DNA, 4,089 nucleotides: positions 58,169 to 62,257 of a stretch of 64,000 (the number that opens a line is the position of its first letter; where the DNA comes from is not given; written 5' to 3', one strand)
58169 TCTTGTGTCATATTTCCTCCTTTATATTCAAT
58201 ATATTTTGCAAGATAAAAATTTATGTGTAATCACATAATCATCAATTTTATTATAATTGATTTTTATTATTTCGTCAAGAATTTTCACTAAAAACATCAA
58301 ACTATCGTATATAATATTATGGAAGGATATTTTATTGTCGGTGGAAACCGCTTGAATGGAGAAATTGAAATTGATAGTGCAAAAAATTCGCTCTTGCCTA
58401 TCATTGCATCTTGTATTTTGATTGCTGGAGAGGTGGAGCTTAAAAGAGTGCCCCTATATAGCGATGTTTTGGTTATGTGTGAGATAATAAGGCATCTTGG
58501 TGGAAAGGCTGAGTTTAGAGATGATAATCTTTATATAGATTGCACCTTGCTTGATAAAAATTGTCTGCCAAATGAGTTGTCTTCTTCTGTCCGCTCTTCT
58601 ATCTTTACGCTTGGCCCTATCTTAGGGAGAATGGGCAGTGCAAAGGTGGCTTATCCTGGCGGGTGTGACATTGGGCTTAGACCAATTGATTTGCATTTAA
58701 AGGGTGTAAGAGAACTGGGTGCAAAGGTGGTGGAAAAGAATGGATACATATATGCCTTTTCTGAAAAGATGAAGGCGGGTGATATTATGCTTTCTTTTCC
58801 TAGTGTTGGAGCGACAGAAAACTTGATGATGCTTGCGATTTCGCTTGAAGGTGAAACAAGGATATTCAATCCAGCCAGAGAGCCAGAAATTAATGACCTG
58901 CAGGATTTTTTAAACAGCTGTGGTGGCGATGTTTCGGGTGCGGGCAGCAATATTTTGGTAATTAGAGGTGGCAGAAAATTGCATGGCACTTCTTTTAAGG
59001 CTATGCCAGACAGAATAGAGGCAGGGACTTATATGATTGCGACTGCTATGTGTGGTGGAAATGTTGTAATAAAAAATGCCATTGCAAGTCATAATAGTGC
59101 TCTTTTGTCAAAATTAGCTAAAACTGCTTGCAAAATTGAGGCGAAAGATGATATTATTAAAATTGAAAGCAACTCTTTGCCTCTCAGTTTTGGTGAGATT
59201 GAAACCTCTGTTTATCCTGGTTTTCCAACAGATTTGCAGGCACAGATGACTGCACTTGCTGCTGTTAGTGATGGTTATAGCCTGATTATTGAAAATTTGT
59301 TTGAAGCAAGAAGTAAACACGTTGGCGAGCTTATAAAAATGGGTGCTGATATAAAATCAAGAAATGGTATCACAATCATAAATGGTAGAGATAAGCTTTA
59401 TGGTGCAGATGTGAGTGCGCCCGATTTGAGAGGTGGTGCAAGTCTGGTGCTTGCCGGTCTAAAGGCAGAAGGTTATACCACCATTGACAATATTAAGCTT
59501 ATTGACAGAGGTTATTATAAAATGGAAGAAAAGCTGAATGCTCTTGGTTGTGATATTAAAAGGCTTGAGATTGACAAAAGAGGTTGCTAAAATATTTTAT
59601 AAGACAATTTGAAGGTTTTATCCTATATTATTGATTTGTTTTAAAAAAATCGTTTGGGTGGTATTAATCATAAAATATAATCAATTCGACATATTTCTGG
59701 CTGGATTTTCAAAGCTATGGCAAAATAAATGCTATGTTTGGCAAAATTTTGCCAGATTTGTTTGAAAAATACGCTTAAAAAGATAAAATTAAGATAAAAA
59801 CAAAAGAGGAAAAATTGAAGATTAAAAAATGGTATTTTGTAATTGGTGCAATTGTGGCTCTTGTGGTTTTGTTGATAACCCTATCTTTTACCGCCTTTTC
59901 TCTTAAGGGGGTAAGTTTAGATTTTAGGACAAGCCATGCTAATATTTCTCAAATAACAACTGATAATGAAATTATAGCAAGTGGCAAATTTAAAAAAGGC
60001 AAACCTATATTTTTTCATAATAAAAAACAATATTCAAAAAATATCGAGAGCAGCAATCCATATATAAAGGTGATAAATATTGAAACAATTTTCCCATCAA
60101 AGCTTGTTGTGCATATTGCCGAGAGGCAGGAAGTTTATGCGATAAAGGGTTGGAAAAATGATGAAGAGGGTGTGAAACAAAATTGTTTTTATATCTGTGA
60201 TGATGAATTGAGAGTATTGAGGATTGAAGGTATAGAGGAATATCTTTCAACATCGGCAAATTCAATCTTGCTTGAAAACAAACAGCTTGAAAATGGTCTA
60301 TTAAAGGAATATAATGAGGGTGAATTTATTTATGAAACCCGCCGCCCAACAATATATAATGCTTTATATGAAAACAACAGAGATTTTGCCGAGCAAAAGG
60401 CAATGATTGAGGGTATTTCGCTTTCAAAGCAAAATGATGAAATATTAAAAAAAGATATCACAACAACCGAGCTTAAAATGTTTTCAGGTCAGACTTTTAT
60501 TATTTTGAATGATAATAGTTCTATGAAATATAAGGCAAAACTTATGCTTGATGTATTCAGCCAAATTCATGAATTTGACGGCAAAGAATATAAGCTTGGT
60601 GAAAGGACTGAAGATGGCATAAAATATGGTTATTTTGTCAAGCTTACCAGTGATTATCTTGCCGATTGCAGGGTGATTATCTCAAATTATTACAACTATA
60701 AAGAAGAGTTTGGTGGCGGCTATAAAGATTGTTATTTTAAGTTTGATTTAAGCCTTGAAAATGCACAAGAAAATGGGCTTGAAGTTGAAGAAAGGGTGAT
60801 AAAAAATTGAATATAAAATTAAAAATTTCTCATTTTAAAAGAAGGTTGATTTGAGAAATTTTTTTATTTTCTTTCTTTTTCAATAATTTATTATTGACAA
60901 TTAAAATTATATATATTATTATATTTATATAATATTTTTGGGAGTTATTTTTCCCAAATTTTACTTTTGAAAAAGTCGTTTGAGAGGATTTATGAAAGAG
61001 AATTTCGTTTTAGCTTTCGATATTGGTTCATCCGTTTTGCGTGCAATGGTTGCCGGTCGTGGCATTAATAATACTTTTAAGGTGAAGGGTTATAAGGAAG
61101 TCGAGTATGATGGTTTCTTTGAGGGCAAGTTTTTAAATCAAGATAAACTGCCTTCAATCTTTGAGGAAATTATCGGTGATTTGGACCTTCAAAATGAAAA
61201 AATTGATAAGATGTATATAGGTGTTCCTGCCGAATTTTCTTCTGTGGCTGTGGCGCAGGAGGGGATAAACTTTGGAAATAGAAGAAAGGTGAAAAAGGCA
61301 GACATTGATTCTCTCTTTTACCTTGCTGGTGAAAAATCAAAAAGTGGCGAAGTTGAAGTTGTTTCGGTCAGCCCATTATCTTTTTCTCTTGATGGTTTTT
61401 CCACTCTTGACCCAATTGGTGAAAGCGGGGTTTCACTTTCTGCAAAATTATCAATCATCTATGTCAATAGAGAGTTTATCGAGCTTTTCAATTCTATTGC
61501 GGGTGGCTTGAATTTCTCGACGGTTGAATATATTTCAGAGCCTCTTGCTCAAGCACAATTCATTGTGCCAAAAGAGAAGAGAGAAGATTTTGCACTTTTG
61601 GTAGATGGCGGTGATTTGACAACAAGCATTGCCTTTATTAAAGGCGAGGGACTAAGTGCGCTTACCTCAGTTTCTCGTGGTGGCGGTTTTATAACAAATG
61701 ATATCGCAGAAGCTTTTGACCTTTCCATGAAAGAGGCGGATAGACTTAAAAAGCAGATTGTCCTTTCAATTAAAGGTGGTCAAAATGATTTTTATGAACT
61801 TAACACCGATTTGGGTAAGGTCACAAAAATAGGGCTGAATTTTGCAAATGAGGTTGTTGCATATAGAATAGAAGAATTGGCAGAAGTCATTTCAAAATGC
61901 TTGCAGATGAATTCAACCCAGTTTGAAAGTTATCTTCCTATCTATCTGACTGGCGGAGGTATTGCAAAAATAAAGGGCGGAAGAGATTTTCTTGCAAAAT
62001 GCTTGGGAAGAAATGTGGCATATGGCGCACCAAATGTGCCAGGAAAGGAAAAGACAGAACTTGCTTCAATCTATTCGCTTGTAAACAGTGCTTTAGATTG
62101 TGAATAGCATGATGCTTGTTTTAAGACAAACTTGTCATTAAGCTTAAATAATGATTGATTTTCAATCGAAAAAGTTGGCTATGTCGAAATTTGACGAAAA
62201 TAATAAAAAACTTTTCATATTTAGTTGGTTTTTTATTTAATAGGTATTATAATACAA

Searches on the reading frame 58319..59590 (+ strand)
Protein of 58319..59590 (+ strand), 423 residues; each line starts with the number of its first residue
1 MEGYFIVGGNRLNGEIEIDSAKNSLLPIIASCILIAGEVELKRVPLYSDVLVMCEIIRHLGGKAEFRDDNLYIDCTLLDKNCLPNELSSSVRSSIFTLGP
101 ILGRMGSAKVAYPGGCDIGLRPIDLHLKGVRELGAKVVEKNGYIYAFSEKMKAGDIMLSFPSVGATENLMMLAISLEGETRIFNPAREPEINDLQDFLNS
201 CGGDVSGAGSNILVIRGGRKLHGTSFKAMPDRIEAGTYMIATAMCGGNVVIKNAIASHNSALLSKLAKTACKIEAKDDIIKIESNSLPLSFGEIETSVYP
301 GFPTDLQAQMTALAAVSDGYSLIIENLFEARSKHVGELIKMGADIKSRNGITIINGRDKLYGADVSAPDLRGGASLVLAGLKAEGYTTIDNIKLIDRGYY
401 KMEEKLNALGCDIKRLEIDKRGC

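Call 71: search_protein_families(library=pfam, max_evalue=0.00001, proteins=[window:58319-59590:+])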
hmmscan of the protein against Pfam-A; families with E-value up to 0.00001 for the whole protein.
window:58319-59590:+ (423 aa): 1 family
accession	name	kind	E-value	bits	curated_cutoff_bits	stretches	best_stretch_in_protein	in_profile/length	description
PF00275.25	EPSP_synthase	-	6.2e-84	282.6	22.8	1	8-406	3-417/417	EPSP synthase (3-phosphoshikimate 1-carboxyvinyltransferase)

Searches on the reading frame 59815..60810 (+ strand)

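Call 71: search_protein_families(library=pfam, max_evalue=0.00001, proteins=[window:59815-60810:+])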
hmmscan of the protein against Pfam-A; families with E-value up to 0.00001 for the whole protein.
window:59815-60810:+ (331 aa): 1 family
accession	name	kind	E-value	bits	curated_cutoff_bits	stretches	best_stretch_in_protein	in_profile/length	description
PF08478.15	POTRA_1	-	8.1e-10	39.3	23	1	46-104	12-69/69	POTRA domain, FtsQ-type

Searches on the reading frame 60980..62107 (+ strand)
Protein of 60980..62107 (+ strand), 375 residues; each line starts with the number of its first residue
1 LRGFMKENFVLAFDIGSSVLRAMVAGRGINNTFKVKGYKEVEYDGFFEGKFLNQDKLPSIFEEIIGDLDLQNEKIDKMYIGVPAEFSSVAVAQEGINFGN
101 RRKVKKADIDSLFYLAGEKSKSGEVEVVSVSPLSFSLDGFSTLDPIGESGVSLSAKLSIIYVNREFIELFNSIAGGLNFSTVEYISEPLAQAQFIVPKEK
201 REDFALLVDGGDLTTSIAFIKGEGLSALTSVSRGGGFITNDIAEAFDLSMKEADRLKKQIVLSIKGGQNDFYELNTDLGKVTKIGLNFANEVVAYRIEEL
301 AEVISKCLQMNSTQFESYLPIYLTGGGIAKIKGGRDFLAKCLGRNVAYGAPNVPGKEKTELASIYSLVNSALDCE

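Call 71: search_protein_families(library=pfam, max_evalue=0.00001, proteins=[window:60980-62107:+])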
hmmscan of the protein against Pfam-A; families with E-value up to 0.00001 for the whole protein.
window:60980-62107:+ (375 aa): 2 families
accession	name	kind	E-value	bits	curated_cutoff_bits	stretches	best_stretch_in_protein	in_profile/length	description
PF14450.12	FtsA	-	1.1e-11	45.6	31.8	1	207-363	2-124/127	Cell division protein FtsA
PF02491.25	SHS2_FTSA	-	4.4e-07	30.6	25.4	1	95-160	12-78/79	SHS2 domain inserted in FTSA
